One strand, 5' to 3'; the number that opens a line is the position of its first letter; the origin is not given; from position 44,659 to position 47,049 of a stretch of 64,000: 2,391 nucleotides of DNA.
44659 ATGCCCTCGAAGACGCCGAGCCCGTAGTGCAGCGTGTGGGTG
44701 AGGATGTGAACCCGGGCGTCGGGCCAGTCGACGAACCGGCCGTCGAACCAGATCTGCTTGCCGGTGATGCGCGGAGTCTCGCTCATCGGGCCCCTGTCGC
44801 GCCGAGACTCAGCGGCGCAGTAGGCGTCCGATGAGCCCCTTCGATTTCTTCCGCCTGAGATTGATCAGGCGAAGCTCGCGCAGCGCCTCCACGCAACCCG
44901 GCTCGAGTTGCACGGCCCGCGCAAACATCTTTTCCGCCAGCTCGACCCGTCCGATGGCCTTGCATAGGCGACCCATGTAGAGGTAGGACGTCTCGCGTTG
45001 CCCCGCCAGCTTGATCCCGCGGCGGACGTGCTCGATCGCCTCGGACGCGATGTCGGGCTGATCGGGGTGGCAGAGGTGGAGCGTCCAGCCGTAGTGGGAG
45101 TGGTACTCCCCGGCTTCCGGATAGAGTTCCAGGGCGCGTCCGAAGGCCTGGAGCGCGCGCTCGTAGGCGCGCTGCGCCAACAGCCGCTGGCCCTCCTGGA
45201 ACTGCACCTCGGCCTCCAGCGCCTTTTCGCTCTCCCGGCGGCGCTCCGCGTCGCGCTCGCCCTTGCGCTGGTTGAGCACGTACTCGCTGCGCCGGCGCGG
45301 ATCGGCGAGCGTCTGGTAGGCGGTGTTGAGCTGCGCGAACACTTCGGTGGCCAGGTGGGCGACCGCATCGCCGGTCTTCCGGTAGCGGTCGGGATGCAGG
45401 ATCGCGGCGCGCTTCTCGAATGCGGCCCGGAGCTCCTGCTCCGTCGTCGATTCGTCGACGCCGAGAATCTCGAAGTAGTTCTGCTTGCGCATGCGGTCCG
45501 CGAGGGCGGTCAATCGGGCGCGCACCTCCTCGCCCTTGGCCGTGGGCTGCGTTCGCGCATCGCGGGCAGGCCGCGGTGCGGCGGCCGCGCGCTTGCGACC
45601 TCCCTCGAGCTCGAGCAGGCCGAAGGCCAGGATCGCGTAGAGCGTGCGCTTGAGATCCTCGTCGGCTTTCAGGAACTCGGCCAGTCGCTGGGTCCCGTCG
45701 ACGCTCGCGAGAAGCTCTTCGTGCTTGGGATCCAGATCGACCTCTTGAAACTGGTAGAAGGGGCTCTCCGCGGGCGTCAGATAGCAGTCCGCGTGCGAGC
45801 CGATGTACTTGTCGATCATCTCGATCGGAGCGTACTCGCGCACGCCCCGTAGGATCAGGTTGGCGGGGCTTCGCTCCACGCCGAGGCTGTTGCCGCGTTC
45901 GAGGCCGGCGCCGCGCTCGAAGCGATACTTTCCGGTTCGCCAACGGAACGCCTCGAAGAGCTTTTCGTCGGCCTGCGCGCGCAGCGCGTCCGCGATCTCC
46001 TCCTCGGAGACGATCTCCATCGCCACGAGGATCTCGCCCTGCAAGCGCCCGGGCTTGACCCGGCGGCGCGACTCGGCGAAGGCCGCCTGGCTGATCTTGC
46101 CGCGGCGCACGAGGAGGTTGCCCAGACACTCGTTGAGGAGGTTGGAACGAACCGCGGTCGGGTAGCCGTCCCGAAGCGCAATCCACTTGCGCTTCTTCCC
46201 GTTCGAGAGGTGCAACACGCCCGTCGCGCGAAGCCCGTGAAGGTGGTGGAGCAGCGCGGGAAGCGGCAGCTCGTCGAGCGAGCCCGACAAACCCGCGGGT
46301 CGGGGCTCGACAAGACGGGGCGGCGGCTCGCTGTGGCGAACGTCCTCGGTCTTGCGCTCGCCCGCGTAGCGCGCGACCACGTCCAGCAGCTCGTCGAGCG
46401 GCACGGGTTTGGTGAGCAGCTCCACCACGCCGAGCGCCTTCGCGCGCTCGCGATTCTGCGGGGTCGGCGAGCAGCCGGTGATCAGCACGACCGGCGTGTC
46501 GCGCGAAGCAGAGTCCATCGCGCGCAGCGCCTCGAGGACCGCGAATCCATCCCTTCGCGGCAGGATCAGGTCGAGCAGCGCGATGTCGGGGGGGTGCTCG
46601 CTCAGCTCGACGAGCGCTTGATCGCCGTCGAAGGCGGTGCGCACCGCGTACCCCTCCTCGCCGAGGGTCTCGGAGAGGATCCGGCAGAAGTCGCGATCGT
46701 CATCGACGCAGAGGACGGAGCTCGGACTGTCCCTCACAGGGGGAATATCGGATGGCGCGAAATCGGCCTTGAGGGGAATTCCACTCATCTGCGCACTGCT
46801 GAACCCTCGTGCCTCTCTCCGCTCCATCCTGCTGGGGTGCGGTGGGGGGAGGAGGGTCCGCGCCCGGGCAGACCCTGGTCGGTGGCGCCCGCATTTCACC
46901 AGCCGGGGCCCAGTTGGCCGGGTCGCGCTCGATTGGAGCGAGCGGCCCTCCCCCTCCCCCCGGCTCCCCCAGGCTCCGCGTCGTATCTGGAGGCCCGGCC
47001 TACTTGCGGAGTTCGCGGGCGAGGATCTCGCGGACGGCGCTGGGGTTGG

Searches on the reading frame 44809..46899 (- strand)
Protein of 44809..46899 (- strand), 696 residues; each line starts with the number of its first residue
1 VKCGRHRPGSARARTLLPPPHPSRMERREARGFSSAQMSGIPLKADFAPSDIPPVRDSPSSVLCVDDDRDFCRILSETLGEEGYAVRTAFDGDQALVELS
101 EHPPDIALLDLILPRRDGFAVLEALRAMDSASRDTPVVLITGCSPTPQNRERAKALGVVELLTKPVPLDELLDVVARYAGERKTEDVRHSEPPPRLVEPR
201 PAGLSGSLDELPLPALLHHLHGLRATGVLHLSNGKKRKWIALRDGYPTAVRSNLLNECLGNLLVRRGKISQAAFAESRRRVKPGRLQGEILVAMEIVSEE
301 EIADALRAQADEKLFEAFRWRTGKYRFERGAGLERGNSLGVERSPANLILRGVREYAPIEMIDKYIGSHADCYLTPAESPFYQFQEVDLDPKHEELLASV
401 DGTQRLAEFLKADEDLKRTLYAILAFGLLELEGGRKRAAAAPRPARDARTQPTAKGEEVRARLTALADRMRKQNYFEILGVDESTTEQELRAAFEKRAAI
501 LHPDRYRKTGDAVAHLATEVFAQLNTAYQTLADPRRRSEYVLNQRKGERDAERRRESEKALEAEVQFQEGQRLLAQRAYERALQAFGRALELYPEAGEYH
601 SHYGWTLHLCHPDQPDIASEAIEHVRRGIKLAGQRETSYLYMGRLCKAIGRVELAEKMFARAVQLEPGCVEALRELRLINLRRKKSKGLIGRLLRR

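Call 69: search_protein_families(library=ncbifam, proteins=[window:44809-46899:-], max_evalue=0.1)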
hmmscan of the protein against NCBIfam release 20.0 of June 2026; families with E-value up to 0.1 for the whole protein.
window:44809-46899:- (696 aa): 108 families (the best 25 are shown)
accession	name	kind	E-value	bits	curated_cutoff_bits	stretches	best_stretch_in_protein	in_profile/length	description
NF007135.0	PRK09581.1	equivalog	3e-15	56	474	1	61-167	4-108/457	PleD family two-component system response regulator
NF051870.1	NAssimRespRegNtrX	equivalog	6e-15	55.1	600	1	61-178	3-118/452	nitrogen assimilation response regulator NtrX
NF040534.1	resp_reg_YycF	equivalog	8.9e-15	54.6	340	1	62-176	3-112/231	response regulator YycF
NF008469.0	PRK11361.1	equivalog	3.1e-14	52.5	714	1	61-177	6-118/461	acetoacetate metabolism transcriptional regulator AtoC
NF045944.1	ResRegRpaBCyano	equivalog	6e-14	52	330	1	63-173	1-106/229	response regulator transcription factor RpaB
TIGR02875.1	spore_0_A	equivalog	8.4e-14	51.4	200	1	61-181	4-124/262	sporulation transcription factor Spo0A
TIGR02154.1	PhoB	equivalog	8.9e-14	51.3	296.2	1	61-175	4-116/226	phosphate regulon transcriptional regulator PhoB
NF008199.0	PRK10955.1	equivalog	3.9e-13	49.9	341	1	62-171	4-107/232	envelope stress response regulator transcription factor CpxR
NF008099.0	PRK10841.1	equivalog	3.9e-13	48.1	920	1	61-182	826-943/949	two-component system sensor histidine kinase RcsC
NF047793.1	ResRegPgtA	equivalog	4.4e-13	48.8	650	1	60-184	6-126/414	two-component system response regulator PgtA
TIGR01818.1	ntrC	equivalog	6e-13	48.4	558.6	1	62-186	1-121/463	nitrogen regulation protein NR(I)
NF040689.1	MtrAB_MtrA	equivalog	1.4e-12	47.4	300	1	62-175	1-109/219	MtrAB system response regulator MtrA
NF008318.0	PRK11107.1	equivalog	2.2e-12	45.9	890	1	58-190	666-796/920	two-component sensor histidine kinase BarA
NF045717.1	DVU0259_DivK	exception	3.4e-12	46.6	160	1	62-177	5-114/117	DVU0259 family response regulator domain-containing protein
NF007969.0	PRK10693.1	equivalog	7.5e-12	44.9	329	1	61-167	9-111/337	two-component system response regulator RssB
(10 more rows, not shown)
